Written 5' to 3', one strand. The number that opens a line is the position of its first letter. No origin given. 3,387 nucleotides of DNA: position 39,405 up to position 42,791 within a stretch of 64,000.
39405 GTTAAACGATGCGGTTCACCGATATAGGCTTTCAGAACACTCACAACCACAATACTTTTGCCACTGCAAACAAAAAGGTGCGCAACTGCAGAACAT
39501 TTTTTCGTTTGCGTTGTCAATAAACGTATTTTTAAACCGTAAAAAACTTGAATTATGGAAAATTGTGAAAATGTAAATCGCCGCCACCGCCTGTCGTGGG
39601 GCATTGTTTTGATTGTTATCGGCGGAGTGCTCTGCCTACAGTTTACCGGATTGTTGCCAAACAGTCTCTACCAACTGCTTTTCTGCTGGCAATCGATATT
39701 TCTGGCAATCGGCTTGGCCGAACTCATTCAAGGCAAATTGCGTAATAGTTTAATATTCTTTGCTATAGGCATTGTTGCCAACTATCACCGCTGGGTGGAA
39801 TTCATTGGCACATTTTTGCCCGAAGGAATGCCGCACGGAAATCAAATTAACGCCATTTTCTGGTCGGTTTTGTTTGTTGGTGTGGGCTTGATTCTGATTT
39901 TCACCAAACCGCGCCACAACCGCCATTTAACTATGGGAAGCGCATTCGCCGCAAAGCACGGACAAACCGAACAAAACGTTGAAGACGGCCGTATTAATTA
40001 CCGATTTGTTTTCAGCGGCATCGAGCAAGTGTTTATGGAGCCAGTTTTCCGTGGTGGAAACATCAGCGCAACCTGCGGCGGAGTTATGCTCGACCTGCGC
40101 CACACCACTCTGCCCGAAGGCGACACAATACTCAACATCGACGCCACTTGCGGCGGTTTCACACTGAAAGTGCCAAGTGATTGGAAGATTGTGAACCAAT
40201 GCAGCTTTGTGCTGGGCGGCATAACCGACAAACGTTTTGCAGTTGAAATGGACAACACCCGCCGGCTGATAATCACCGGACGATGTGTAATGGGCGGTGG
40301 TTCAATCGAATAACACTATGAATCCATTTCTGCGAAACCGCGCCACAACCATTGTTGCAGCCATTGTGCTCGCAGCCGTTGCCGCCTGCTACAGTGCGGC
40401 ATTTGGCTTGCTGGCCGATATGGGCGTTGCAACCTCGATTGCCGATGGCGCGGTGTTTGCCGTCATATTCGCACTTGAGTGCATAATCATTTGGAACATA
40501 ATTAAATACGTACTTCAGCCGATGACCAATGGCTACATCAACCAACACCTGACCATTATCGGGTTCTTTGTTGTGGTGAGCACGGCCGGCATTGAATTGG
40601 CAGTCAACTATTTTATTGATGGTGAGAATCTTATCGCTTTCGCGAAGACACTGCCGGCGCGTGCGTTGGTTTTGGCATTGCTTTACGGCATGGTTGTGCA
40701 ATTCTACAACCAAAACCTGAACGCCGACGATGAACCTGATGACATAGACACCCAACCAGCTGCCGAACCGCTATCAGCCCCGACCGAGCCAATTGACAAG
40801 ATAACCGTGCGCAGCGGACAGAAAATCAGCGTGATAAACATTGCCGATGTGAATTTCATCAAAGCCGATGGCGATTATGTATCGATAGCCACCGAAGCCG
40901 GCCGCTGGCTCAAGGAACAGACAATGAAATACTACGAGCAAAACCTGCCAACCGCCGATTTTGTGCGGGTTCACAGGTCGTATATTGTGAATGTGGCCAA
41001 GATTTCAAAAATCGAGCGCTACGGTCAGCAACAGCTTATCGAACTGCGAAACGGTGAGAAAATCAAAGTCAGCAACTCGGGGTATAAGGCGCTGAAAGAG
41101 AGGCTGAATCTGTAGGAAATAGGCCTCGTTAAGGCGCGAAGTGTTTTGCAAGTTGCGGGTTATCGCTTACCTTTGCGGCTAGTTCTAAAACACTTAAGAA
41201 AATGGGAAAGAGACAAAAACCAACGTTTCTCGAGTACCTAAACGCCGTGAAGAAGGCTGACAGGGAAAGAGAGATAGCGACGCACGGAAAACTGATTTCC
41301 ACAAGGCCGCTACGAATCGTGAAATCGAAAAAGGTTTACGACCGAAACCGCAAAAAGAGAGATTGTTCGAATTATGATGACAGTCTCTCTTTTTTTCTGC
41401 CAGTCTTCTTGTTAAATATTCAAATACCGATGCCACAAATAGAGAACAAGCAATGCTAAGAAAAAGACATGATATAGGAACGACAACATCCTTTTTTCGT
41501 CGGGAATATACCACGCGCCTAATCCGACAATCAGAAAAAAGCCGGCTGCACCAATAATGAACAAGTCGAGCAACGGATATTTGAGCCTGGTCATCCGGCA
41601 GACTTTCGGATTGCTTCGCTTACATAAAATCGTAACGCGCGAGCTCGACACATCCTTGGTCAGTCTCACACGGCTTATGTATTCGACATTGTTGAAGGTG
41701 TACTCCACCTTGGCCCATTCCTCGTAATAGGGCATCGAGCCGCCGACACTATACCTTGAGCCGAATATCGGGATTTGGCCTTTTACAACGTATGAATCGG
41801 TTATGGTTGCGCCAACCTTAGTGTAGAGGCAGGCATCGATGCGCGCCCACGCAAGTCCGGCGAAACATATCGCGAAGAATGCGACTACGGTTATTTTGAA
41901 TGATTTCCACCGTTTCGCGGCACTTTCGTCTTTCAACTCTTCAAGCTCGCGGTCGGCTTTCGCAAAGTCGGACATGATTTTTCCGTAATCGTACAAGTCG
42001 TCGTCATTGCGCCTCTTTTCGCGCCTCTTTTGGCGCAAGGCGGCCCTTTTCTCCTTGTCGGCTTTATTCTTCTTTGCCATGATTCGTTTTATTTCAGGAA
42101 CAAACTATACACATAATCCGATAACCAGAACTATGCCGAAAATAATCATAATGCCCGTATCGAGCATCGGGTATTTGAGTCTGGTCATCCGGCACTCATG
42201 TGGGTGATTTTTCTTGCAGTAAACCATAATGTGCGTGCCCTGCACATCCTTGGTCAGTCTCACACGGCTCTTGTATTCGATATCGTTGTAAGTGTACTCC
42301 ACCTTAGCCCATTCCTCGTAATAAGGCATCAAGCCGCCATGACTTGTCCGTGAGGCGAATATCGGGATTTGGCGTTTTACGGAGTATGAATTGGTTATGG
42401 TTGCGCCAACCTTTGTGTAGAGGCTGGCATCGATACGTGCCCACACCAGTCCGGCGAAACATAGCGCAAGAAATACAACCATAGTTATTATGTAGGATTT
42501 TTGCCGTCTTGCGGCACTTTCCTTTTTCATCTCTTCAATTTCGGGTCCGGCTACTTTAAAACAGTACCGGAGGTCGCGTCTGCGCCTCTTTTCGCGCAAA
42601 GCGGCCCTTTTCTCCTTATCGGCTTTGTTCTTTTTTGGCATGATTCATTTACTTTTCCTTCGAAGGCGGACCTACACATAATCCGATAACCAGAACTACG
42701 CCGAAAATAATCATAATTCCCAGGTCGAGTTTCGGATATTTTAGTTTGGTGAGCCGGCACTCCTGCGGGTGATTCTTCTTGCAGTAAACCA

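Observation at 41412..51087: Ten-gene, single-strand locus made only of uncharacterised envelope proteins, assembled from serial tandem paralogues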

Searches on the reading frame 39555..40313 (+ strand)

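Call 68: search_protein_families(library=pfam, proteins=[window:39555-40313:+], max_evalue=0.01)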
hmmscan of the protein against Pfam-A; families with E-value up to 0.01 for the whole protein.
window:39555-40313:+ (252 aa): 3 families
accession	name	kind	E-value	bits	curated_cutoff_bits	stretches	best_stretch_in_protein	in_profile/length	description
PF22570.1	LiaF-TM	-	4.6e-07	31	27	1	15-121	2-97/98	LiaF transmembrane domain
PF09922.15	LiaF-like_C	-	4.1e-06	27.1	29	1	166-224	15-73/114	Cell wall-active antibiotics response LiaF, C-terminal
PF18917.5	LiaI-LiaF-like_TM1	-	0.0059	17.1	27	1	14-55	2-40/42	LiaI-LiaF-like transmembrane region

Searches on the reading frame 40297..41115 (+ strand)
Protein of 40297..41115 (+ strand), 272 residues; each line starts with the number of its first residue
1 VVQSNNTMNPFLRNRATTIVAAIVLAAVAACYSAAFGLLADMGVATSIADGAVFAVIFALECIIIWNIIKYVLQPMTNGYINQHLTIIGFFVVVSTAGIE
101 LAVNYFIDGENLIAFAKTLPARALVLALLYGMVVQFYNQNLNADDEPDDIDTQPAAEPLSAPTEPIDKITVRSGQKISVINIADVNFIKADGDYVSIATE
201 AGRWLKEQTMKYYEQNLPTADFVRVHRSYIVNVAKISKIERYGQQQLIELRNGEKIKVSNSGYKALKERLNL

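Call 68: search_protein_families(library=pfam, proteins=[window:40297-41115:+], max_evalue=0.01)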
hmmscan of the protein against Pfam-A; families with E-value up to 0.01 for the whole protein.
window:40297-41115:+ (272 aa): 2 families
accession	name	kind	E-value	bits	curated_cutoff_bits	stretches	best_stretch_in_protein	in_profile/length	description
PF04397.21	LytTR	-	1.4e-24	86.6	22.6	1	176-270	2-97/98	LytTr DNA-binding domain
PF22783.1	BapA_N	-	0.0012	19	27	1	231-260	34-63/123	BapA, prefix-like domain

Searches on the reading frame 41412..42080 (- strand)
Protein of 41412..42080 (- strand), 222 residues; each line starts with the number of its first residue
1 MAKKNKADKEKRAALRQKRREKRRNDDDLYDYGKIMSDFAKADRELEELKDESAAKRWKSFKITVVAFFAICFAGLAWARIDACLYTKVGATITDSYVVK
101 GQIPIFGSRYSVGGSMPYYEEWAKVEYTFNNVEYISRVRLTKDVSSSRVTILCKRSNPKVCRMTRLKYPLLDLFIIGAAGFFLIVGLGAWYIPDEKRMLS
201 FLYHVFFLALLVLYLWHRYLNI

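Call 3: search_protein_families(library=pfam, proteins=[window:41412-42080:-], max_evalue=0.1)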
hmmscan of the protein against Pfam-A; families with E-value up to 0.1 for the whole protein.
window:41412-42080:- (222 aa): 0 families

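Call 4: search_protein_families(library=ncbifam, proteins=[window:41412-42080:-], max_evalue=0.1)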
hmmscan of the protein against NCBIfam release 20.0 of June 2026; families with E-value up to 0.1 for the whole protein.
window:41412-42080:- (222 aa): 0 families

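Call 8: search_protein_families(library=padloc, proteins=[window:41412-42080:-], max_evalue=0.1)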
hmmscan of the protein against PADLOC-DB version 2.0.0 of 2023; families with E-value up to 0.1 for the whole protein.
window:41412-42080:- (222 aa): 0 families

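Call 77: search_protein_families(library=phrogs, proteins=[window:41412-42080:-], max_evalue=0.01)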
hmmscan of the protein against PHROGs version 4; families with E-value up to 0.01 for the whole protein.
window:41412-42080:- (222 aa): 0 families

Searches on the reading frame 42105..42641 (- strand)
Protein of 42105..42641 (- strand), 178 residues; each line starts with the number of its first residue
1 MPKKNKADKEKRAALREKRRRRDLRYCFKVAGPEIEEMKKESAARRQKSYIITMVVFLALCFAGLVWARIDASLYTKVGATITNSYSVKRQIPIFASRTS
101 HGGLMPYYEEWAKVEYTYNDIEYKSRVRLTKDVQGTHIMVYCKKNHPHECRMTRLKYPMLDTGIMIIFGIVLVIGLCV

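Call 3: search_protein_families(library=pfam, proteins=[window:42105-42641:-], max_evalue=0.1)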
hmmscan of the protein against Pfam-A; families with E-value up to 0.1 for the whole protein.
window:42105-42641:- (178 aa): 0 families

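Call 4: search_protein_families(library=ncbifam, proteins=[window:42105-42641:-], max_evalue=0.1)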
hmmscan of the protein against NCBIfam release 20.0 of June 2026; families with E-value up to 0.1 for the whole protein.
window:42105-42641:- (178 aa): 1 family
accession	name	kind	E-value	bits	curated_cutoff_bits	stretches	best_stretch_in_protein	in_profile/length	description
NF047370.1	toxin_TsaT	equivalog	0.022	15.2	80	0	37-68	25-56/60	type II toxin-antitoxin system toxin TsaT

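Call 8: search_protein_families(library=padloc, proteins=[window:42105-42641:-], max_evalue=0.1)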
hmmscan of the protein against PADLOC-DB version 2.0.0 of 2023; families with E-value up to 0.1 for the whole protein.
window:42105-42641:- (178 aa): 0 families

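Call 35: search_protein_families(library=pfam, alignment_id=A4, max_evalue=1)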
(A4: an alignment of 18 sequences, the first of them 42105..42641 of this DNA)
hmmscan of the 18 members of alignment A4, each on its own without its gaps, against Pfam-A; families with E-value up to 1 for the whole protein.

A. member 1, window:42105-42641:- (178 aa): 2 families
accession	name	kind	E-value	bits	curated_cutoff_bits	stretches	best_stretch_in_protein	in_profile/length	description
PF06781.17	CrgA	-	0.13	12.9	24.8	0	34-68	16-50/89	Cell division protein CrgA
PF11298.13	DUF3099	-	0.66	10.6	23.2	0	40-66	10-37/72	Protein of unknown function (DUF3099)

B. families by the number of members that match (of 18 scanned): 30 families (the first 25 are shown)
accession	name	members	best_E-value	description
PF14812.11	PBP1_TM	3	0.0071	Transmembrane domain of transglycosylase PBP1 at N-terminal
PF11166.13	DUF2951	3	0.15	Protein of unknown function (DUF2951)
PF12158.14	DUF3592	2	0.038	Domain of unknown function (DUF3592)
PF10642.14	Tom5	2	0.11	Mitochondrial import receptor subunit or translocase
PF13041.12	PPR_2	2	0.15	PPR repeat family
PF04536.20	TPM_phosphatase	1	2.7e-20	TPM domain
PF25105.1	DUF7813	1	0.014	Family of unknown function (DUF7813)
PF10368.14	YkyA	1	0.024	Putative cell-wall binding lipoprotein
PF07690.21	MFS_1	1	0.031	Major Facilitator Superfamily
PF19762.4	DUF6249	1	0.034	Domain of unknown function (DUF6249)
PF06210.16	DUF1003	1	0.049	Protein of unknown function (DUF1003)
PF20990.2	DUF2207_C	1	0.053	Predicted membrane protein (DUF2207) C-terminal domain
PF11239.13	DUF3040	1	0.054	Protein of unknown function (DUF3040)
PF00858.29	ASC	1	0.056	Amiloride-sensitive sodium channel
PF06024.17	Orf78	1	0.063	Orf78 (ac78)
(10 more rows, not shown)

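Call 43: predict_structure(alignment_id=A4)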
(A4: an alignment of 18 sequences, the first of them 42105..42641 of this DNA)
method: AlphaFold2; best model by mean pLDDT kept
length: 178 residues; sequences in the alignment: 18
mean_pLDDT: 80.5   pTM: 0.51
mean pLDDT of the five models: 80.5, 80.3, 79.3, 78.9, 77.9
residues with pLDDT >= 90: 17; 70-90: 135; 50-70: 26; < 50: 0
segments of 3 or more residues with pLDDT < 50: none
pLDDT, mean of each block of 10 residues (from residue 1): 69 78 60 67 77 85 87 90 88 76 82 89 87 81 88 83 84 78
secondary structure, 60 per line:
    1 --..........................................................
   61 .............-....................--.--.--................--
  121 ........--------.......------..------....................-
elements in order: H3-73 E75-94 E103-118 E121-128 E137-143 H158-177

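Call 48: fold_search(model_id=the predicted structure, library=pdb)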
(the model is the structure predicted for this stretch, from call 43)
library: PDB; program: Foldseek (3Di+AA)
matches with E <= 10: 836; with E <= 0.001: 0
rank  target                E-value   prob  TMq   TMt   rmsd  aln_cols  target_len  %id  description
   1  9czk_E                1.4e-03  1.00  0.39  0.34   9.1       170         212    9  Ca2+ free hSlo1 + beta2N-beta4 channel in nanodisc. (released 2025-03-05)
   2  9czj_E                3.2e-03  1.00  0.40  0.38   7.2       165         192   11  Ca2+ free hSlo1 + beta2N-beta4 channel in detergent. (released 2025-03-05)
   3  9czq_F                4.8e-03  1.00  0.36  0.33   8.4       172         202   12  Ca2+ bound open-inactivated hSlo1 + beta2N-beta4 channel in detergent. (released 2025-03-05)
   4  9czq_E                4.8e-03  1.00  0.36  0.31   8.4       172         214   12  Ca2+ bound open-inactivated hSlo1 + beta2N-beta4 channel in detergent. (released 2025-03-05)
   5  6v22_E                5.1e-03  1.00  0.38  0.35   8.5       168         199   10  Cryo-EM structure of Ca2+-bound hsSlo1-beta4 channel complex (released 2019-12-25)
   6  9czm_E                6.1e-03  1.00  0.42  0.39   5.6       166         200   11  Ca2+ bound open-inactivated hSlo1 + beta2N-beta4 channel in nanodisc. (released 2025-03-05)
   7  9czm_G                6.1e-03  1.00  0.42  0.38   5.6       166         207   11  Ca2+ bound open-inactivated hSlo1 + beta2N-beta4 channel in nanodisc. (released 2025-03-05)
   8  9czh_E                9.0e-03  1.00  0.39  0.36   7.6       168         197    9  Ca2+ bound intermediate state of hSlo1 + beta2N-beta4 channel in detergent. (released 2025-03-05)
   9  9czo_E                1.7e-02  1.00  0.40  0.37   5.8       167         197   10  Ca2+ bound intermediate state of hSlo1 + beta2N-beta4 channel in nanodisc. (released 2025-03-05)
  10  6v35_E                2.0e-02  1.00  0.38  0.35   9.3       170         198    9  Cryo-EM structure of Ca2+-free hsSlo1-beta4 channel complex (released 2019-12-25)
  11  9q6c_A                8.9e-02  0.84  0.21  0.17   4.3        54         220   15  Cryo-EM structure of octameric COMMD-like protein MBK5214510 from Flavobacteriaceae bacterium (released 2025-10-01)
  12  7pua_CL               1.3e-01  0.93  0.25  0.48   7.7        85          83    8  Middle assembly intermediate of the Trypanosoma brucei mitoribosomal small subunit (released 2022-03-02)
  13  4v4n_BR               1.3e-01  0.75  0.19  0.27  12.2        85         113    6  Structure of the Methanococcus jannaschii ribosome-SecYEBeta channel complex (released 2014-07-09)
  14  5ino_A                1.4e-01  0.25  0.15  0.11  12.2        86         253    7  Human Tdp2 reaction product (5'-phosphorylated DNA)-Mg2+ complex (released 2016-04-27)
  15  4v5z_Al               1.7e-01  0.69  0.22  0.31   9.7        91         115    8  Structure of a mammalian 80S ribosome obtained by docking homology models of the RNA and proteins into an 8.7 A cryo- (released 2014-07-09)
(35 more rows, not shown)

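Call 61: fold_search(model_id=the predicted structure, library=viral)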
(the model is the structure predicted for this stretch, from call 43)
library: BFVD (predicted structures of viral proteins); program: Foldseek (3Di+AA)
matches with E <= 10: 1001; with E <= 0.001: 24
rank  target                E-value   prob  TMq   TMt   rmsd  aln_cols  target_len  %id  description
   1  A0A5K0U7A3            9.3e-06  1.00  0.44  0.49   5.3       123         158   19  Uncharacterized protein [Yasminevirus sp. GU-2018]
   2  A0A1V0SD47            1.2e-05  1.00  0.29  0.28  11.8       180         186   12  Transmembrane protein [Indivirus ILV1]
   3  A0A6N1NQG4            1.4e-05  1.00  0.43  0.42   6.4       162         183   14  Putative orfan [Tupanvirus soda lake]
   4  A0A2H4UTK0            1.4e-05  1.00  0.36  0.38   6.5       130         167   12  Transmembrane protein [Bodo saltans virus]
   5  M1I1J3                3.3e-05  1.00  0.34  0.34   7.5       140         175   18  (no name in the UniProt tables at hand)
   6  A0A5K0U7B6            3.5e-05  1.00  0.42  0.41   5.6       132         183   13  DUF3592 domain-containing protein [Yasminevirus sp. GU-2018]
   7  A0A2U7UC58            4.6e-05  1.00  0.36  0.31   8.7       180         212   11  DUF3592 domain-containing protein [Pandoravirus neocaledonia]
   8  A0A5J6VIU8            4.9e-05  1.00  0.39  0.30   6.1       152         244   13  DUF3592 domain-containing protein [Megaviridae environmental sample]
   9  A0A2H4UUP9            7.3e-05  1.00  0.38  0.42   7.9       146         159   10  Uncharacterized protein [Bodo saltans virus]
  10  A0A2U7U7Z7            1.1e-04  1.00  0.47  0.34   5.5       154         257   12  Uncharacterized protein [Pandoravirus quercus]
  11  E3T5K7                1.5e-04  1.00  0.50  0.62   6.3       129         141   15  Uncharacterized protein [Cafeteria roenbergensis virus (strain BV-PW1)]
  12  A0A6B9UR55            1.5e-04  1.00  0.44  0.33   7.6       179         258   14  (no name in the UniProt tables at hand)
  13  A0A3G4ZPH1            1.7e-04  1.00  0.46  0.30   5.4       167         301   10  Uncharacterized protein [Terrestrivirus sp.]
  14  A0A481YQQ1            2.6e-04  1.00  0.46  0.51   5.6       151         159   15  Transmembrane protein [Pithovirus LCDPAC02]
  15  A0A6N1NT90            4.3e-04  1.00  0.30  0.24   8.4       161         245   16  DUF3592 domain-containing protein [Tupanvirus soda lake]
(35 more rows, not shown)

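Call 77: search_protein_families(library=phrogs, proteins=[window:42105-42641:-], max_evalue=0.01)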
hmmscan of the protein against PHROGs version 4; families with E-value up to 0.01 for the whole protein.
window:42105-42641:- (178 aa): 0 families
